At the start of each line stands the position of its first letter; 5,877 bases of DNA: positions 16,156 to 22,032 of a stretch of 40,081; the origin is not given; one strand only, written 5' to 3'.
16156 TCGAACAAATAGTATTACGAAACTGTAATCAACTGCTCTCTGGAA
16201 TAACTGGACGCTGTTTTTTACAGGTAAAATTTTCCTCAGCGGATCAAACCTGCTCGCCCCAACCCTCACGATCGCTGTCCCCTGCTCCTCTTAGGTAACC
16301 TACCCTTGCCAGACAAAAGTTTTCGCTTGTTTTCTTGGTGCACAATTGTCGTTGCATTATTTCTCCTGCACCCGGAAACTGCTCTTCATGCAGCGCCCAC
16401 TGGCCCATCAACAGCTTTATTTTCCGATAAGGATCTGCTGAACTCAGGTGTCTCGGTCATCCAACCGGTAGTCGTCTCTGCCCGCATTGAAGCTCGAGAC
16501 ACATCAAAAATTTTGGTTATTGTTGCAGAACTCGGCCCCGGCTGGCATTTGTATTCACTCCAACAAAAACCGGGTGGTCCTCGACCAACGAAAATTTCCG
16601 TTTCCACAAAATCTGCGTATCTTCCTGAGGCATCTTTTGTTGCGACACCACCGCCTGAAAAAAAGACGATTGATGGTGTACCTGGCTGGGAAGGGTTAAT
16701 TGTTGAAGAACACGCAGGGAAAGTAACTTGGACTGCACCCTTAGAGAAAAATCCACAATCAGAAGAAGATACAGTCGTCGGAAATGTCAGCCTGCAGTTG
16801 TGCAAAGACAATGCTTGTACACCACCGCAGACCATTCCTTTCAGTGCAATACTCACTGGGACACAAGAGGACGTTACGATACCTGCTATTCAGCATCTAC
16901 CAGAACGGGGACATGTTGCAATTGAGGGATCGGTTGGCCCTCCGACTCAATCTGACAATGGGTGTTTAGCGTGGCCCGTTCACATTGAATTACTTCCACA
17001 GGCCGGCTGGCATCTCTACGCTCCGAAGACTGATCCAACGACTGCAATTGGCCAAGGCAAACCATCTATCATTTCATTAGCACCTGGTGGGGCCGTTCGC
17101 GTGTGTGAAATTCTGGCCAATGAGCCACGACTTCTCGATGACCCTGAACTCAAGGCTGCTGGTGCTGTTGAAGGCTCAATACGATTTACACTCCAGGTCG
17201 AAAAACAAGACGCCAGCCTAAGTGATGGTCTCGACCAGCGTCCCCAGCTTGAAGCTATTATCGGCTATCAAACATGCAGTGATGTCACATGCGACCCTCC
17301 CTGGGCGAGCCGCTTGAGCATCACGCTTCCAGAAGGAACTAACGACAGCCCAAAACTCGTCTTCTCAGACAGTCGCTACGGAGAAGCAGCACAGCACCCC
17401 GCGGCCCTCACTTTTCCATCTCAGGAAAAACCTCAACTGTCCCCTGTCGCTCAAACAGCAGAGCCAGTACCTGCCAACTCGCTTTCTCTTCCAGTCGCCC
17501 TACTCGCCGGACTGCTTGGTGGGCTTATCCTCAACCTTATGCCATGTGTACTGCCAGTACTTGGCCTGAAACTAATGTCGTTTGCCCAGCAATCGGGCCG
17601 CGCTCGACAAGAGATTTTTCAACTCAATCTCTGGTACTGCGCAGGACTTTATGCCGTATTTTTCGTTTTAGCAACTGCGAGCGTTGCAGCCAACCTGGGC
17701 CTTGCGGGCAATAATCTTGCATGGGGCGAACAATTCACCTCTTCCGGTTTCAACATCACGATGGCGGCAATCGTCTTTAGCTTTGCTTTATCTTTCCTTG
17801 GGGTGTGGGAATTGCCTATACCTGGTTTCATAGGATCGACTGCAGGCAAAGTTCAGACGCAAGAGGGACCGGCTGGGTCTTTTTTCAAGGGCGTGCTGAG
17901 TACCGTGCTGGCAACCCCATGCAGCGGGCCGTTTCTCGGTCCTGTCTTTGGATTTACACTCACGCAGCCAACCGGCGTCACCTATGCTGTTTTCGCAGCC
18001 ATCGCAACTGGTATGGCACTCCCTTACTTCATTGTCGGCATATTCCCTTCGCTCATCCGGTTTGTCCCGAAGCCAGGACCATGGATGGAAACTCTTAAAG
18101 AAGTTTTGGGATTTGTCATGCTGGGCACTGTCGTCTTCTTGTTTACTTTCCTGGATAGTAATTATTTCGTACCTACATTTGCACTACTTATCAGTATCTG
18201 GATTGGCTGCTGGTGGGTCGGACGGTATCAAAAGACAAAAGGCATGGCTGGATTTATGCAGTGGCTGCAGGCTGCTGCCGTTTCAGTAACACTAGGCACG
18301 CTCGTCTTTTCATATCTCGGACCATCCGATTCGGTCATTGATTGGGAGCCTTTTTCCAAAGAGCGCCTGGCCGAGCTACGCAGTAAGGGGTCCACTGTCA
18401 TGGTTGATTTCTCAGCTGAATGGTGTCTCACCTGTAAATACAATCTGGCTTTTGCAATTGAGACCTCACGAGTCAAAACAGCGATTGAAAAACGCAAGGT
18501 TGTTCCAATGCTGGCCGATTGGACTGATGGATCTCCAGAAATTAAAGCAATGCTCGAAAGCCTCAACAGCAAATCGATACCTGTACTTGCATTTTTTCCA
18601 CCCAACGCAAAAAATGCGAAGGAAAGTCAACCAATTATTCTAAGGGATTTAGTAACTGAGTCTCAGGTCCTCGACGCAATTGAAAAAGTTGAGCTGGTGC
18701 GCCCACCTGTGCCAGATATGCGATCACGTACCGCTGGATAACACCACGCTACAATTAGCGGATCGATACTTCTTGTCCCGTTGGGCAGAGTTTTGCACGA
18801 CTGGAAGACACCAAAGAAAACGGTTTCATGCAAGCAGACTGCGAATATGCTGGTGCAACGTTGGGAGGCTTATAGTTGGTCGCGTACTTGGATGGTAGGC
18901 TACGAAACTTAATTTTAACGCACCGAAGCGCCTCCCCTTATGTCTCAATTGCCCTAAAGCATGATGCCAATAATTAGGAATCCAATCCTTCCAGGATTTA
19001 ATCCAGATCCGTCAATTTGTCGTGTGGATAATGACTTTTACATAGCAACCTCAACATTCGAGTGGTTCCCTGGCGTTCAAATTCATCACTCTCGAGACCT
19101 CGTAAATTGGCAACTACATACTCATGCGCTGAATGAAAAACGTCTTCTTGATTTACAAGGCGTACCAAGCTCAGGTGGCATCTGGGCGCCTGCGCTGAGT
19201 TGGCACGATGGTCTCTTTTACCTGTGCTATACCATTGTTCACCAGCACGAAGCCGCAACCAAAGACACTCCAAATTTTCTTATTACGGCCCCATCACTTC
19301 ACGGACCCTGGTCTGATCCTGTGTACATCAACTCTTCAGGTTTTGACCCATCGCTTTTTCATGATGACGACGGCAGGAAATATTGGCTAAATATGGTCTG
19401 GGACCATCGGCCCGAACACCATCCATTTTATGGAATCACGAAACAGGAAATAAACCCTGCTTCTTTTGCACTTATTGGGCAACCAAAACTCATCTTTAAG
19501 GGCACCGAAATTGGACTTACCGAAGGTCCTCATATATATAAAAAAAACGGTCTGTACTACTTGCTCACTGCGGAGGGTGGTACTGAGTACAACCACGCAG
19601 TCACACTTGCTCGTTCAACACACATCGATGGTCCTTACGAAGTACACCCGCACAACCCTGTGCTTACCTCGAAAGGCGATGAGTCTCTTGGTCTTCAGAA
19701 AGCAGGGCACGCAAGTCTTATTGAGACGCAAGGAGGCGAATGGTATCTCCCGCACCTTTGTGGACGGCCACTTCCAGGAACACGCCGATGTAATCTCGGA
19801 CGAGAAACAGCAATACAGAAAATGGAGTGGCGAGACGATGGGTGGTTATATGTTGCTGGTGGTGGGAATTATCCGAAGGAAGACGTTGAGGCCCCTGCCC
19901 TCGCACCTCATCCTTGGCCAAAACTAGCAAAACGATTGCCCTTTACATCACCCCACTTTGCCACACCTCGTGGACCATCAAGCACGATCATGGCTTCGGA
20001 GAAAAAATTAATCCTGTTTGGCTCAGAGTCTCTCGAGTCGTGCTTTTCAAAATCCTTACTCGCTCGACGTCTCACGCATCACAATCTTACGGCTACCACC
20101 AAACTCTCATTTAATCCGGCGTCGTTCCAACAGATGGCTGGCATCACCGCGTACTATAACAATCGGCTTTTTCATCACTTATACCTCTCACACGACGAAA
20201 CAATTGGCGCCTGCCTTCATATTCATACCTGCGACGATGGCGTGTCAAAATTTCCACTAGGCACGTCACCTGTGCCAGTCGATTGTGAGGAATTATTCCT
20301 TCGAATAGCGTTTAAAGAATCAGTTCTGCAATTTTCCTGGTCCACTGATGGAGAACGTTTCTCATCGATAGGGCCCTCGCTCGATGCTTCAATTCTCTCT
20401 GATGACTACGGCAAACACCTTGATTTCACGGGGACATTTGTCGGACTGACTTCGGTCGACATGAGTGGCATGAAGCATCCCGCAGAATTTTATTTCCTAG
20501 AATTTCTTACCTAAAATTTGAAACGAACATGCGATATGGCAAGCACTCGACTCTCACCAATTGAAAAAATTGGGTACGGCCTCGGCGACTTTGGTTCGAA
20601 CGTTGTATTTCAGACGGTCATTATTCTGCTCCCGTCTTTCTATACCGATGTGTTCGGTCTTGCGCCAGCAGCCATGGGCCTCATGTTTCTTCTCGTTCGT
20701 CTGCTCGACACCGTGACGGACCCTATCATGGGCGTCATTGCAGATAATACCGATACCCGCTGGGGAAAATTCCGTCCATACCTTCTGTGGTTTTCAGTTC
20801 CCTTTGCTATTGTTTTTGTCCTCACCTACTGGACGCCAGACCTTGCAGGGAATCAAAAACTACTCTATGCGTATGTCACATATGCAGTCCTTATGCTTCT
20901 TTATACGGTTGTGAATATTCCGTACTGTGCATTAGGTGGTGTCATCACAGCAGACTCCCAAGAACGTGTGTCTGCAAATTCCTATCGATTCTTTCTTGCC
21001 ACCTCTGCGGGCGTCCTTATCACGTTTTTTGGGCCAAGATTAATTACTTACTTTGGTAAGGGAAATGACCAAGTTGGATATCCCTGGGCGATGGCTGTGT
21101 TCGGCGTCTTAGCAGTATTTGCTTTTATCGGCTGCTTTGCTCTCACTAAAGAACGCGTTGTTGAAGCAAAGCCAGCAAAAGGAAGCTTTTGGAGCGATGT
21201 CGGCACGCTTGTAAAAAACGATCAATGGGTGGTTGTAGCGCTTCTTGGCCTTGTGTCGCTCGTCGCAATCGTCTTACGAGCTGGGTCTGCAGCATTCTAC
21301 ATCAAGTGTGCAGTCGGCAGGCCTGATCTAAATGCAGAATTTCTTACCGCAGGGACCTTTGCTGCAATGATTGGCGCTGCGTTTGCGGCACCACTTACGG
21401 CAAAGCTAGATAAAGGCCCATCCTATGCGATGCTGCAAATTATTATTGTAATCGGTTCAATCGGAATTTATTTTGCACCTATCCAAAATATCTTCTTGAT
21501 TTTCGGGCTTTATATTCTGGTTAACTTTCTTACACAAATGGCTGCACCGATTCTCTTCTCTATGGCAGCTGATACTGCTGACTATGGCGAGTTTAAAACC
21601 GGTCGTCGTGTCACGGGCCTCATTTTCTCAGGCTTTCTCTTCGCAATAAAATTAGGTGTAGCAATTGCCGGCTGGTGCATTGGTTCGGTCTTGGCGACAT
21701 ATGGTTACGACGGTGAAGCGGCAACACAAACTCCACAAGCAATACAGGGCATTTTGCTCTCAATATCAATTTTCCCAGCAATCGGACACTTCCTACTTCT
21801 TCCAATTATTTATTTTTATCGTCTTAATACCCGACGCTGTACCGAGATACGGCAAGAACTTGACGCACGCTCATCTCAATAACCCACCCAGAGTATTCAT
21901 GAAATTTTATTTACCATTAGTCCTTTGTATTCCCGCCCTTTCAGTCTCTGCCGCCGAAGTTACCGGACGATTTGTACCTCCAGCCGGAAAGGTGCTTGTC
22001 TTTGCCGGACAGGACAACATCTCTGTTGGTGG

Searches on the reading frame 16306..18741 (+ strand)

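Call 6: search_protein_families(library=pfam, proteins=[window:16306-18741:+], max_evalue=0.1)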
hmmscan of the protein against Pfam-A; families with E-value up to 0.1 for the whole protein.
window:16306-18741:+ (811 aa): 5 families
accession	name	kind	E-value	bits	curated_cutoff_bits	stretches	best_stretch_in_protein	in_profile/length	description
PF02683.22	DsbD_TM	-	2.9e-20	73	27.1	1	398-613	4-215/219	Cytochrome C biogenesis protein transmembrane domain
PF13899.12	Thioredoxin_7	-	7.1e-14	52.1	27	1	679-766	1-83/83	Thioredoxin-like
PF11412.14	DsbD_N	-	2.7e-13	50.4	25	2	59-176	11-112/119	Thiol:disulfide interchange protein DsbD, N-terminal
PF00085.26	Thioredoxin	-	0.0041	17.6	23.5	1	691-769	14-84/103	Thioredoxin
PF13098.12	Thioredoxin_2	-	0.091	13.6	27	0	693-767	3-85/104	Thioredoxin-like domain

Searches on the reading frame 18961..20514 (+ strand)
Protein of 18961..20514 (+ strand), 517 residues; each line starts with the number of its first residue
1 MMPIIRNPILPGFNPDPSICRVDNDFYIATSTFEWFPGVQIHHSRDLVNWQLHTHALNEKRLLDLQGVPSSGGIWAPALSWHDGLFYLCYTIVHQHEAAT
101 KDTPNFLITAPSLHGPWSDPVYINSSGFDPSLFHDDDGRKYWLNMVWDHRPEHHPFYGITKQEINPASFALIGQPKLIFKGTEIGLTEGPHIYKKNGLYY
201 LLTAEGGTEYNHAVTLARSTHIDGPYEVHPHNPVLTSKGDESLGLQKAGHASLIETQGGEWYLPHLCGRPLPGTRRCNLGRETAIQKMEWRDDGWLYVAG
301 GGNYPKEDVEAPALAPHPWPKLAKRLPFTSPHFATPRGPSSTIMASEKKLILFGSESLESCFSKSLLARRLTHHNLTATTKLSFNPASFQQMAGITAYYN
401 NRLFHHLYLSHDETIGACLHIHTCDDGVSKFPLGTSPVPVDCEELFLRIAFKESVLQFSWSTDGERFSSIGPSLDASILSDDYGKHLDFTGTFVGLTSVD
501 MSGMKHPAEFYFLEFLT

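Call 6: search_protein_families(library=pfam, proteins=[window:18961-20514:+], max_evalue=0.1)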
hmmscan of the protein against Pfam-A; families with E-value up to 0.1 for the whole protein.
window:18961-20514:+ (517 aa): 2 families
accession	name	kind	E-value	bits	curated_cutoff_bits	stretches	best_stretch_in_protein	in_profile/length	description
PF04616.20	Glyco_hydro_43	-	1.4e-100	336.8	32.2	1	5-296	1-288/288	Glycosyl hydrolases family 43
PF17851.8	GH43_C2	-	1.9e-43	149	22.7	1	330-514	10-201/203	Beta xylosidase C-terminal Concanavalin A-like domain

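Call 38: search_protein_families(library=ncbifam, proteins=[window:18961-20514:+], max_evalue=0.001)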
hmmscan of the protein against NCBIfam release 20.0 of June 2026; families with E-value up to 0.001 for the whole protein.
window:18961-20514:+ (517 aa): 3 families
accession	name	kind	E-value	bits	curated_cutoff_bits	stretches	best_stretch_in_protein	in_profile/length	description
NF053747.1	NdoAlphArabAbnA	equivalog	3.6e-08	33.1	480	1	16-228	33-245/310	arabinan endo-1,5-alpha-L-arabinosidase AbnA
NF049888.1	AlphArabdaseBT0367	equivalog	2.8e-05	23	800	0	39-143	82-196/486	arabinan endo-1,5-alpha-L-arabinosidase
NF049889.1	AlphArabdaseBT0360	equivalog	0.00025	19.7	600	0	187-298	403-530/639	arabinan endo-1,5-alpha-L-arabinosidase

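Call 39: search_solved_structures(query=window:18961-20514:+, max_evalue=1e-30)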
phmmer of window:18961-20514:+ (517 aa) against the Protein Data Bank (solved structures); distinct sequences matched with E-value up to 1e-30: 23.
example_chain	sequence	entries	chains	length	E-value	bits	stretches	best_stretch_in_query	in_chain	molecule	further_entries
1yrz_A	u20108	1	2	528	1.2e-171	575.4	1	4-514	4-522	xylan beta-1,4-xylosidase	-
2exh_A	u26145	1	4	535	9.8e-160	536.1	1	4-513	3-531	beta-D-xylosidase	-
2exj_A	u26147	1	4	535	8.9e-159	532.9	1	4-513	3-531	beta-D-xylosidase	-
2exk_A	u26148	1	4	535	9.1e-159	532.9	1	4-513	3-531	beta-D-xylosidase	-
2exi_A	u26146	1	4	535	9.8e-159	532.8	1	4-513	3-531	beta-D-xylosidase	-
1y7b_A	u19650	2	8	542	9.5e-153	513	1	2-512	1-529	Beta-xylosidase, family 43 glycosyl hydrolase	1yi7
3c2u_A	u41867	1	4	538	1.1e-149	502.8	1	5-513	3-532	Xylosidase/arabinosidase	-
5zqj_A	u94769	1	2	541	4.8e-148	497.5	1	5-514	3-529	Beta-xylosidase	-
5zqx_A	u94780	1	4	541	1.2e-147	496.2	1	5-514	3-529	Beta-xylosidase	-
5zqs_A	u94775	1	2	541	1.5e-147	495.9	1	5-514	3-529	Beta-xylosidase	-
6ife_A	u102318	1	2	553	6.7e-147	493.7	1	5-515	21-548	Beta-xylosidase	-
1yif_A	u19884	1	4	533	3.6e-146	491.3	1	5-514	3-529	BETA-1,4-XYLOSIDASE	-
8uws_C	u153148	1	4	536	3.9e-133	448.3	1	5-513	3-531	Beta-xylosidase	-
7k1r_A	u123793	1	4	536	2.5e-132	445.6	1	5-513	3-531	Beta xylosidase GH43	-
9he8_A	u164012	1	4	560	1.4e-120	406.9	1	5-515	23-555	Beta-xylosidase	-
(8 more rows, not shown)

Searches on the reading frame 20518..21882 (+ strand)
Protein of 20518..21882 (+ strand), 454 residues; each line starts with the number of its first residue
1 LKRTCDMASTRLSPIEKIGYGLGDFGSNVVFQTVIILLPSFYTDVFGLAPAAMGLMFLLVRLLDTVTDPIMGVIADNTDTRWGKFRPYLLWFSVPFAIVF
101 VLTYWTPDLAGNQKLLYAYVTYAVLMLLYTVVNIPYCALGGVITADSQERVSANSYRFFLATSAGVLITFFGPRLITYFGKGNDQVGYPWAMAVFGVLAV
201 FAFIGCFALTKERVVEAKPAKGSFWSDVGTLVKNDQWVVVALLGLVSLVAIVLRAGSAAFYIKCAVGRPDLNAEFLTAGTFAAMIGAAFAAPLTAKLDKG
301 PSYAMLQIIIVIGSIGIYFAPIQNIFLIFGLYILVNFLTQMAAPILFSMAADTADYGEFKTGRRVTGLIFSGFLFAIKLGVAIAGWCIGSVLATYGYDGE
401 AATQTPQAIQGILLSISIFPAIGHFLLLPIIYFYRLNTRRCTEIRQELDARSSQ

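Call 6: search_protein_families(library=pfam, proteins=[window:20518-21882:+], max_evalue=0.1)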
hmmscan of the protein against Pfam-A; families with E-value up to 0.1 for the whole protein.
window:20518-21882:+ (454 aa): 2 families
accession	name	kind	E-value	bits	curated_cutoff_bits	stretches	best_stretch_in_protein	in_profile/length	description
PF13347.12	MFS_2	-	1.1e-94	317.9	27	1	19-437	1-426/427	MFS/sugar transport protein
PF07690.21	MFS_1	-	3.1e-10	39.9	33.4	1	27-374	8-336/347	Major Facilitator Superfamily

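Call 38: search_protein_families(library=ncbifam, proteins=[window:20518-21882:+], max_evalue=0.001)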
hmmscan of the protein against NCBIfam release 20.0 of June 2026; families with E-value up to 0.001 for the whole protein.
window:20518-21882:+ (454 aa): 5 families
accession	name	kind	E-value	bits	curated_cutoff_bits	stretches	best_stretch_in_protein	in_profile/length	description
NF007237.0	PRK09669.1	subfamily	6.9e-143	476.6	610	1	9-451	3-445/461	putative symporter YagG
TIGR00792.1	gph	subfamily_domain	7.2e-120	400.6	231.35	1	17-451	1-437/437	glycoside-pentoside-hexuronide (GPH):cation symporter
NF008526.0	PRK11462.1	equivalog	9.9e-111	370.7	836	1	7-448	1-442/460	glycoside-pentoside-hexuronide family transporter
NF007353.0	PRK09848.1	equivalog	3.7e-79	266.7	528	1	11-452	4-445/457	glucuronide transporter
NF007749.0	PRK10429.1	equivalog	1.2e-64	218.9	456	1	12-451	3-450/473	melibiose:sodium transporter MelB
